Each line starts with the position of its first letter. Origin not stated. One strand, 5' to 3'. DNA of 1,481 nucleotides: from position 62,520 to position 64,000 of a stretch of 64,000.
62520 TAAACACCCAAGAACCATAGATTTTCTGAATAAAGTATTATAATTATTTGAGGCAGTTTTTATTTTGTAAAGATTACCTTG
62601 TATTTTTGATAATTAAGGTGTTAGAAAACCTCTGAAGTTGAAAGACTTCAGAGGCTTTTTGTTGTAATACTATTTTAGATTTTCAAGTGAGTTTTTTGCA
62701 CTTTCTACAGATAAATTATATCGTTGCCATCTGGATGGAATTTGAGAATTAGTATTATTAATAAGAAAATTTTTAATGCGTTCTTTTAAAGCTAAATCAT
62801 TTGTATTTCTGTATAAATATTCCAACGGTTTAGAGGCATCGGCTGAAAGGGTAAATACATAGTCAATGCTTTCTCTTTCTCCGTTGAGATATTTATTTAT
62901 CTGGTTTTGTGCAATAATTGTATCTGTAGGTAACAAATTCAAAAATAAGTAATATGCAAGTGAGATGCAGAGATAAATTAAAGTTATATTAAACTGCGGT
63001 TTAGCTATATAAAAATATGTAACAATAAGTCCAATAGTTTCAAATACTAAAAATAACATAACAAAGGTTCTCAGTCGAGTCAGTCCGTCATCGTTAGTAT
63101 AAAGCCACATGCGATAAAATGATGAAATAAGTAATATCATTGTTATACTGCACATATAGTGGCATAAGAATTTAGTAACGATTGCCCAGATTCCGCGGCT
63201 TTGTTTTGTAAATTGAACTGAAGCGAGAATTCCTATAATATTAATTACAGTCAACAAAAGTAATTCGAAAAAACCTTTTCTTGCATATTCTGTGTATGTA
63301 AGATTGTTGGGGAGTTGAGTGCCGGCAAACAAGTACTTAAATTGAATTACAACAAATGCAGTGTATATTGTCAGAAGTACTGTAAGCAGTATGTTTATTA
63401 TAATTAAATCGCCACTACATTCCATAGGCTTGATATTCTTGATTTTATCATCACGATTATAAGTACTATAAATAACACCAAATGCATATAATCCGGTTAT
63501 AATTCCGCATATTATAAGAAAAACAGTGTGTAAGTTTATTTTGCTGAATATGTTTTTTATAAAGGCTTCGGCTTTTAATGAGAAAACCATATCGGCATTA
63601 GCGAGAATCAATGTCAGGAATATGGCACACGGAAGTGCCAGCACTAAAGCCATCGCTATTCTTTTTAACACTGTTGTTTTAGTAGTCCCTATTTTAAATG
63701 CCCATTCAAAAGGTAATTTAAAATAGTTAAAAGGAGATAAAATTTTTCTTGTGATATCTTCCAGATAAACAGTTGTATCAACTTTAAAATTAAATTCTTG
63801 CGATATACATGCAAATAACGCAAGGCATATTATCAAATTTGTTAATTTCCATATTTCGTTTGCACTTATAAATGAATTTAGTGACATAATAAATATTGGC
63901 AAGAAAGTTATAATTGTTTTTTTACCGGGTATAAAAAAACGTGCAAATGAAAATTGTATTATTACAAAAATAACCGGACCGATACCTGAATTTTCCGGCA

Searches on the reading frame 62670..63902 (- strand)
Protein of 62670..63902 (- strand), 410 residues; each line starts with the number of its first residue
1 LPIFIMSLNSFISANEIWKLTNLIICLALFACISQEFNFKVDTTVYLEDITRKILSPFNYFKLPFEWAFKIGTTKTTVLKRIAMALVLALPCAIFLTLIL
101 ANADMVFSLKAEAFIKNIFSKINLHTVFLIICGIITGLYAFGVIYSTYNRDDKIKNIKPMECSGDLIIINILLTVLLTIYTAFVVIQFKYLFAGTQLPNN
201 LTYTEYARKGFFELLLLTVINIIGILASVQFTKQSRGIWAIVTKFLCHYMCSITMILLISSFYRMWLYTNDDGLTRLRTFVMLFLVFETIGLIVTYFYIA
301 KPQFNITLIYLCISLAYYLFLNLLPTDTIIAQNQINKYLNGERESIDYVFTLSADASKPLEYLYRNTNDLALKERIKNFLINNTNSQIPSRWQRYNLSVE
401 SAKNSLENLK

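Call 87: search_protein_families(library=pfam, proteins=[window:62670-63902:-], max_evalue=0.00001)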
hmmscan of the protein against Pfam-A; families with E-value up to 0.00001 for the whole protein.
window:62670-63902:- (410 aa): 1 family
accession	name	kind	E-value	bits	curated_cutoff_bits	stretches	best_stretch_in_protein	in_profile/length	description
PF13687.11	DUF4153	-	2.1e-64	218.5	27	1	2-360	3-370/373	Domain of unknown function (DUF4153)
